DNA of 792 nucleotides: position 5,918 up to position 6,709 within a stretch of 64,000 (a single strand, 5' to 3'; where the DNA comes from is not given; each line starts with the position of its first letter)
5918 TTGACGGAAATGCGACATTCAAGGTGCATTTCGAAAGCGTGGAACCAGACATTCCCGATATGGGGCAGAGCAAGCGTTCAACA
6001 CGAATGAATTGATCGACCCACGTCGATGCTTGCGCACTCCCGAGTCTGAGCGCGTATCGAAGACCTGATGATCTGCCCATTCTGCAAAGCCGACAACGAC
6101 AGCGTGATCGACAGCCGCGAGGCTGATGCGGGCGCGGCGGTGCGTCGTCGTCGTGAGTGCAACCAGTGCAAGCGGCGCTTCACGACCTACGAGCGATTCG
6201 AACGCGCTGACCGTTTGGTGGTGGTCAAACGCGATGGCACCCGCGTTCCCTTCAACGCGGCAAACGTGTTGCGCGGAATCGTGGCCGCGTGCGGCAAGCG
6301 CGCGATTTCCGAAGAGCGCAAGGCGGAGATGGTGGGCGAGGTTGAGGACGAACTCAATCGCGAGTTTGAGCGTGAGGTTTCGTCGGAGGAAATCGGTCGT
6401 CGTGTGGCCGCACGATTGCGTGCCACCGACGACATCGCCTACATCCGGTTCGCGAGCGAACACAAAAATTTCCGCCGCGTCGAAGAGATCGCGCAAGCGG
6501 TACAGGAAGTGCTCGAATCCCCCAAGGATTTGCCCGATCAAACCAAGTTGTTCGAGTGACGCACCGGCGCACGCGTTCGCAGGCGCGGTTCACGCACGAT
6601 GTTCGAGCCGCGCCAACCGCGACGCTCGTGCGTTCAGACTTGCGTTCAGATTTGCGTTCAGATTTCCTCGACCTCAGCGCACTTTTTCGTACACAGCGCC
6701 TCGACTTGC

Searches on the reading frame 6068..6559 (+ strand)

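Call 88: search_protein_families(library=pfam, proteins=[window:6068-6559:+], max_evalue=0.001)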
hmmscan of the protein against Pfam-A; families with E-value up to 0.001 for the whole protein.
window:6068-6559:+ (163 aa): 2 families
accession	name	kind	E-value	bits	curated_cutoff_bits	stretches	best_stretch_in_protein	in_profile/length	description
PF22811.2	Zn_ribbon_NrdR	-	1.3e-20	73.5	27.2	1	1-42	1-42/42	Transcriptional repressor NrdR-like, N-terminal domain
PF03477.21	ATP-cone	-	3.7e-19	69.5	25.8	1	51-137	2-87/88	ATP cone domain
